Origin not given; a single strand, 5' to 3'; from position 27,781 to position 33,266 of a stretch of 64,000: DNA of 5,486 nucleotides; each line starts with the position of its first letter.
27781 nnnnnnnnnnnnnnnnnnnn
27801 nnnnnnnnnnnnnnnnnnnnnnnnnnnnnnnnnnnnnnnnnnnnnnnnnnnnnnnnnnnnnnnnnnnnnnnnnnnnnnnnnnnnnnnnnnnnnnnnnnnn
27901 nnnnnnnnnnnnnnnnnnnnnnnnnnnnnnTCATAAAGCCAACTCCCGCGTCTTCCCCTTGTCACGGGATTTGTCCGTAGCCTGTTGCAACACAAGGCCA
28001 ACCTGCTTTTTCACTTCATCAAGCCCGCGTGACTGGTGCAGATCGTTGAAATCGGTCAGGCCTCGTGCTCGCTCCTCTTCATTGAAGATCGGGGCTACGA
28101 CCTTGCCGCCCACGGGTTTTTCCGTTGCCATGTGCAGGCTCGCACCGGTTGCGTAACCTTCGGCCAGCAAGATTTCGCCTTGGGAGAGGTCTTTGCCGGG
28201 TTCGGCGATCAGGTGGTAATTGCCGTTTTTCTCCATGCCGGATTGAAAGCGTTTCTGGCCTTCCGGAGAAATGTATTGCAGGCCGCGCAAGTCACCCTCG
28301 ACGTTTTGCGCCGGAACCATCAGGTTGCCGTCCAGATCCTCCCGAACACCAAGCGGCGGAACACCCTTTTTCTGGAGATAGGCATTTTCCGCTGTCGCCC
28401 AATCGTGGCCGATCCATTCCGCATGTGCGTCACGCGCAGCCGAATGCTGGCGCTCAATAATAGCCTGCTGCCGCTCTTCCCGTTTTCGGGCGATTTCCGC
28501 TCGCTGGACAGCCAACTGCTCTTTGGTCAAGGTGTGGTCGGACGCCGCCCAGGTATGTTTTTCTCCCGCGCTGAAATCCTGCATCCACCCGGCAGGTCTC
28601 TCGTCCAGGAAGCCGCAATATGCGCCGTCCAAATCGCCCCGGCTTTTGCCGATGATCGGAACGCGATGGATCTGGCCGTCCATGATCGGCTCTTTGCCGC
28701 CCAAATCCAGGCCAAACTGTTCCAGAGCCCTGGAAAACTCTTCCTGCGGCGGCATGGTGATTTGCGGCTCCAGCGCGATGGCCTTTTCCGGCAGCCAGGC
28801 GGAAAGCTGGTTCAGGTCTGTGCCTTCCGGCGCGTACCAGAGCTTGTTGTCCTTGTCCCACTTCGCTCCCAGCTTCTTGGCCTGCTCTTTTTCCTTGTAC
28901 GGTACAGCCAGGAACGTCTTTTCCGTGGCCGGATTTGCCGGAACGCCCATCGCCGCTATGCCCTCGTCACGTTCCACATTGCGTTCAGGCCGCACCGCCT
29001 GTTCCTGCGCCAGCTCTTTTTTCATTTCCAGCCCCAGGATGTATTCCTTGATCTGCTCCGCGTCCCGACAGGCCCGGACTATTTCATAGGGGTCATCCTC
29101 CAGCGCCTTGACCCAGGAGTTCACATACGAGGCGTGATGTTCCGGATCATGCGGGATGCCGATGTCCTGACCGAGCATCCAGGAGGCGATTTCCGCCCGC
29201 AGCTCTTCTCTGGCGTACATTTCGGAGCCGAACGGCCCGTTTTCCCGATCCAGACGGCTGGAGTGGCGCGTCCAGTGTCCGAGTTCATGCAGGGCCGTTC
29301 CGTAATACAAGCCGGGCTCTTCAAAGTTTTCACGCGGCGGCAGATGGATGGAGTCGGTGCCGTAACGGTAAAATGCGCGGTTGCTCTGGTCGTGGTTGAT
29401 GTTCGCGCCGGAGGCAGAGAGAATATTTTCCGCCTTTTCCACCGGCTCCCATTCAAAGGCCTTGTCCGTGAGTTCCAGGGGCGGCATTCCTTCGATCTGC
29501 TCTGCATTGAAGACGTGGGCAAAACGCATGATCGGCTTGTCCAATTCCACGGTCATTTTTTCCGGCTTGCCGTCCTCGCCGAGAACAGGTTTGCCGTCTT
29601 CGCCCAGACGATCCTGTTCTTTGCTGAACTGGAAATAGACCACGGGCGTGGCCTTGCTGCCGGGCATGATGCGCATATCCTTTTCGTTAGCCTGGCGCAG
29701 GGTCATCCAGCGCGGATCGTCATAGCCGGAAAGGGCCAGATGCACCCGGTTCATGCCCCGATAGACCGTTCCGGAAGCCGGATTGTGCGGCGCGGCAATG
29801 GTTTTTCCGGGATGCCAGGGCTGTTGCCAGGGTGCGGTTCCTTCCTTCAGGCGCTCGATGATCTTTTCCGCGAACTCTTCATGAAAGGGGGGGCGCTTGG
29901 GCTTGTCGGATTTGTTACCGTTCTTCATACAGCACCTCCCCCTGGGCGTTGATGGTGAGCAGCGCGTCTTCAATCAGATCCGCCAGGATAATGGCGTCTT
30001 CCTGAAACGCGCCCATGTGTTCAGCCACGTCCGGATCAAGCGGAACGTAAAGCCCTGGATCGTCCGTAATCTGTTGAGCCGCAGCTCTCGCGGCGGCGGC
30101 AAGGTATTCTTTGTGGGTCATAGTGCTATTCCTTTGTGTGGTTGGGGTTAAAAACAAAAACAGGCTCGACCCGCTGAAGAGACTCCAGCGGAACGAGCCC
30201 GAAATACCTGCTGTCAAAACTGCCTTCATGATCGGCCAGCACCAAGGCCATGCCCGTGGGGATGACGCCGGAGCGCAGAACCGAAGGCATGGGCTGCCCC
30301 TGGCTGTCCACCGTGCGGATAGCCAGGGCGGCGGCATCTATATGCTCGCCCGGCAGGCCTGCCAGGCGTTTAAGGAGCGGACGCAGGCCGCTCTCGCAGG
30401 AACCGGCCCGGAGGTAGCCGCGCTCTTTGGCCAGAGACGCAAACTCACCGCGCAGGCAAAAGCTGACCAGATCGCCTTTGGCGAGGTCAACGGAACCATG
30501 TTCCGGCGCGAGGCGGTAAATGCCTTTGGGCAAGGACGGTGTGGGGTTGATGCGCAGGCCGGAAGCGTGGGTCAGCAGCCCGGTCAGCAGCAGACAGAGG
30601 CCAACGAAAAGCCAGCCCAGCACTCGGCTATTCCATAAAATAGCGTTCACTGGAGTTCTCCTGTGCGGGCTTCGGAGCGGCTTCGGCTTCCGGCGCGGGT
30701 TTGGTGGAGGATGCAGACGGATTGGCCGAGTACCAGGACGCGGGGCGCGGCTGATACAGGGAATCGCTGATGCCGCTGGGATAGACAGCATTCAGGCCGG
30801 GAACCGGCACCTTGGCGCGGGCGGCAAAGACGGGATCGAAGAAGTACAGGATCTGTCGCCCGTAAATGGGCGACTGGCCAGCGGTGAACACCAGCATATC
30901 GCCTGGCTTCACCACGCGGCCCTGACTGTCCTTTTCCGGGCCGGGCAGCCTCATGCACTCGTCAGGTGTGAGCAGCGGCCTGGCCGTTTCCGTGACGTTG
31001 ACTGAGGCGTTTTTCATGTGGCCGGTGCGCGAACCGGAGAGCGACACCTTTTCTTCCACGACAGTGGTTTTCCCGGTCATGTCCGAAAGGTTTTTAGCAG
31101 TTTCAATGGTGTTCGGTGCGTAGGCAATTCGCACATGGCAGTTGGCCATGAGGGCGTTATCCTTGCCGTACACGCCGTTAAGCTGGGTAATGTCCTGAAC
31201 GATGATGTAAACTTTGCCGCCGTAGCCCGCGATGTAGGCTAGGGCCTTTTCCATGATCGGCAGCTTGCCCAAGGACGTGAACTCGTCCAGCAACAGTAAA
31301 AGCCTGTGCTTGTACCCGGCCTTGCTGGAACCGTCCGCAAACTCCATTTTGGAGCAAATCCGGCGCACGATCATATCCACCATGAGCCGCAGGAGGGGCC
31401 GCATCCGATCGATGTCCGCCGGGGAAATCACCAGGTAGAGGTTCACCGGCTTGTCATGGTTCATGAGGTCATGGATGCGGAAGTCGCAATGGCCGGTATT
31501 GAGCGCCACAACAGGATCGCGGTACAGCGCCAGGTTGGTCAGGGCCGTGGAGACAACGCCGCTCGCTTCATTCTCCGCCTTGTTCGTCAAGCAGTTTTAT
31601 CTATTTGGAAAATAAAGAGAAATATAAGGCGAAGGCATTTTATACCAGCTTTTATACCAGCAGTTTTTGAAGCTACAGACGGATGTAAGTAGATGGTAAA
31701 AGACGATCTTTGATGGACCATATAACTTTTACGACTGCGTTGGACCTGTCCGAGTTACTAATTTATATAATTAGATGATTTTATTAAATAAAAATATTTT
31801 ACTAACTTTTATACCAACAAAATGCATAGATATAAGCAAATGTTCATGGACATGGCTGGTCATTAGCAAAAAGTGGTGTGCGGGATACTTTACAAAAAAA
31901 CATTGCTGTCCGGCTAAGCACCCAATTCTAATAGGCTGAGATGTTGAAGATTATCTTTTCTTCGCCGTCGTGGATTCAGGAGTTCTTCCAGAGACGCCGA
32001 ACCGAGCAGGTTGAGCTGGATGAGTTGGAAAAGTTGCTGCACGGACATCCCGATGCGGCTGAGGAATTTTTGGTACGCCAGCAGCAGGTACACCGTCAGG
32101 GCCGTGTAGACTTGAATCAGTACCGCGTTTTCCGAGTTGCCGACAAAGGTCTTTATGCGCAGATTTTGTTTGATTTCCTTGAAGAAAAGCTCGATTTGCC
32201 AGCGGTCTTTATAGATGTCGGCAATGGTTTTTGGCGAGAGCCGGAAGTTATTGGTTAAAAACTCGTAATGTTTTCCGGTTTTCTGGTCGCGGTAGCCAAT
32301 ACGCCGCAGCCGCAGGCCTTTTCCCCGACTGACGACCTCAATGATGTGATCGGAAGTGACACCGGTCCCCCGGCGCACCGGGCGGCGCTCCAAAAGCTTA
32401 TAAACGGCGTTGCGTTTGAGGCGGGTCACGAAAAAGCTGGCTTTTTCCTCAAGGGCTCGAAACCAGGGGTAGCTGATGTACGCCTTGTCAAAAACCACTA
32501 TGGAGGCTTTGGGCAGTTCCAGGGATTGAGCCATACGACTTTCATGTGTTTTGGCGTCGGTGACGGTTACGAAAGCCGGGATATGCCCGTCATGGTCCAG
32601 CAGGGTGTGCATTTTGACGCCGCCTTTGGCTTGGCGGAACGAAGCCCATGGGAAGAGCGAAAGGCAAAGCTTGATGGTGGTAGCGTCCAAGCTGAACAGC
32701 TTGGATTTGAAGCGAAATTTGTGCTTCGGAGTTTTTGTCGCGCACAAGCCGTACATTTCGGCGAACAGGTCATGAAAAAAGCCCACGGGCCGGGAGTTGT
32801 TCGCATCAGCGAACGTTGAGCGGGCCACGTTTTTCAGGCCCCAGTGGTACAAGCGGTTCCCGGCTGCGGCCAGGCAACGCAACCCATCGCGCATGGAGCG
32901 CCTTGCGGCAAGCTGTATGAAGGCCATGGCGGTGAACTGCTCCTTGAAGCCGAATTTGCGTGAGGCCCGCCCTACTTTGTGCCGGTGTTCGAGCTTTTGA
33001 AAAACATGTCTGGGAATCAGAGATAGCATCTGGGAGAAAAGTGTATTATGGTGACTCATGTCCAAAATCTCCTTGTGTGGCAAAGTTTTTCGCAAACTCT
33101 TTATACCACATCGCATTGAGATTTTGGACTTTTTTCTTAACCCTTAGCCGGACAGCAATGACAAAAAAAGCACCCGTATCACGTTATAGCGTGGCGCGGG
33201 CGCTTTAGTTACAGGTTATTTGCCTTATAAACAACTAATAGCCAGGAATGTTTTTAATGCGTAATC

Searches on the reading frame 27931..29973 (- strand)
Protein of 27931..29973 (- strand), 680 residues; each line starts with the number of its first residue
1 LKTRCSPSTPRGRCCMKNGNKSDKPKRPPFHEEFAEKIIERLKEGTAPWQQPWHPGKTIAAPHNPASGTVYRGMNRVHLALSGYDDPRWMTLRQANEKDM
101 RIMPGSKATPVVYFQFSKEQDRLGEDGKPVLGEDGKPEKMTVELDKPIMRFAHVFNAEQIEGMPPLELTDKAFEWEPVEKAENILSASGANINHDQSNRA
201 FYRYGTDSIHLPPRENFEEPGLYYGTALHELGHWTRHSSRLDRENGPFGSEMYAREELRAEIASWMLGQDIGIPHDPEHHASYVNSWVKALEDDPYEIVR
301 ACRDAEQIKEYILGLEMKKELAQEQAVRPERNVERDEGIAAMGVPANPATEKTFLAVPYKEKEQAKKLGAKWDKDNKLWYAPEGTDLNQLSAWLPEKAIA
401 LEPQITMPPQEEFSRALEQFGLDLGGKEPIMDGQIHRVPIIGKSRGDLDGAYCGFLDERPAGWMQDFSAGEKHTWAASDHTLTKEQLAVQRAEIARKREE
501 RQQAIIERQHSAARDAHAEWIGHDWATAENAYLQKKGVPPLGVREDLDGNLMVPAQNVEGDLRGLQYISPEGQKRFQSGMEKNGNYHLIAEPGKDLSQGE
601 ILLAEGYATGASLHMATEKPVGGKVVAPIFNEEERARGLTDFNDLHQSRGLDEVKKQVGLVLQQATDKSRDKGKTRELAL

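Call 55: search_protein_families(library=pfam, proteins=[window:27931-29973:-], max_evalue=0.00001)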
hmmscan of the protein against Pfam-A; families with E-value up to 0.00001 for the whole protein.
window:27931-29973:- (680 aa): 3 families
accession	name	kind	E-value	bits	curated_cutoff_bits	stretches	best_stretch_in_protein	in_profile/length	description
PF18818.7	MPTase-PolyVal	-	1.3e-43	148.5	27.5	1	179-303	1-125/126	Zincin-like metallopeptidase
PF08401.16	ArdcN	-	2.2e-27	96.1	22.6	1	31-155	4-123/123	N-terminal domain of anti-restriction factor ArdC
PF18974.5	DUF5710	-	2.1e-21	75.8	26.5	1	352-395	1-44/44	Domain of unknown function (DUF5710)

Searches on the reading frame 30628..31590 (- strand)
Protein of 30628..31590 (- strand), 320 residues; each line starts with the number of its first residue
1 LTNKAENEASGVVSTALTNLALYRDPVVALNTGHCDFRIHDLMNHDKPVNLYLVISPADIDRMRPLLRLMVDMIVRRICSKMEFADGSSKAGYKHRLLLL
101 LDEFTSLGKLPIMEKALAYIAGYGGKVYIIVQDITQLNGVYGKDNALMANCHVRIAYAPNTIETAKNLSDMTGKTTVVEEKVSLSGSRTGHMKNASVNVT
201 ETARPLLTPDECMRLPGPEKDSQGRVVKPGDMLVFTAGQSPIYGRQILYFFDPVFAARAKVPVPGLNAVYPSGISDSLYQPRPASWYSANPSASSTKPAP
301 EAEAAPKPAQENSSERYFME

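Call 55: search_protein_families(library=pfam, proteins=[window:30628-31590:-], max_evalue=0.00001)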
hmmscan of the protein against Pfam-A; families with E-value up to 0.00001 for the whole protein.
window:30628-31590:- (320 aa): 3 families
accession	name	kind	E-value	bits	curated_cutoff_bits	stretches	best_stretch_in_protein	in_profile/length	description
PF02534.20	T4SS-DNA_transf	-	2.1e-66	225.1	20.1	1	2-263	216-459/468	Type IV secretory system Conjugative DNA transfer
PF12696.13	TraG-D_C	-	3.2e-30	105.1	22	1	96-216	1-125/126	TraM recognition site of TraD and TraG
PF10412.15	TrwB_AAD_bind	-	8.5e-24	84.6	20.5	1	17-216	172-367/387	Type IV secretion-system coupling protein DNA-binding domain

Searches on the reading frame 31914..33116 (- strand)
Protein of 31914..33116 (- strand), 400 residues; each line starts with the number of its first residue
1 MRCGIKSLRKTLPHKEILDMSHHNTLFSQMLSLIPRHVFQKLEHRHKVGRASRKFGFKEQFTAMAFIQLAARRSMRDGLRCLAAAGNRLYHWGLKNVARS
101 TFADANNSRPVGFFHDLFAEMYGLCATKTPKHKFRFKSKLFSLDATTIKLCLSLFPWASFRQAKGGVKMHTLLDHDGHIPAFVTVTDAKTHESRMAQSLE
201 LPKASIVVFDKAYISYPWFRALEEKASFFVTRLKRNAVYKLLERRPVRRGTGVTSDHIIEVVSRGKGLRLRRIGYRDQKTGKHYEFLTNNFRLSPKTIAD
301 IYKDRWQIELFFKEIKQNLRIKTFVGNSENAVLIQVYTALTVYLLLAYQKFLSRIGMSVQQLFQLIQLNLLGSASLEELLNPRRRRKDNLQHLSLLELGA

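Call 55: search_protein_families(library=pfam, proteins=[window:31914-33116:-], max_evalue=0.00001)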
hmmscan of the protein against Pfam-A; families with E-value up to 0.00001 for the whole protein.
window:31914-33116:- (400 aa): 2 families
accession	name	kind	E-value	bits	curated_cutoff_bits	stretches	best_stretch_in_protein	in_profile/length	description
PF01609.27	DDE_Tnp_1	-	4.6e-32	111.8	23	1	138-345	4-200/200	Transposase DDE domain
PF14294.11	DUF4372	-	2.3e-19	69.8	25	1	22-95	1-74/74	Domain of unknown function (DUF4372)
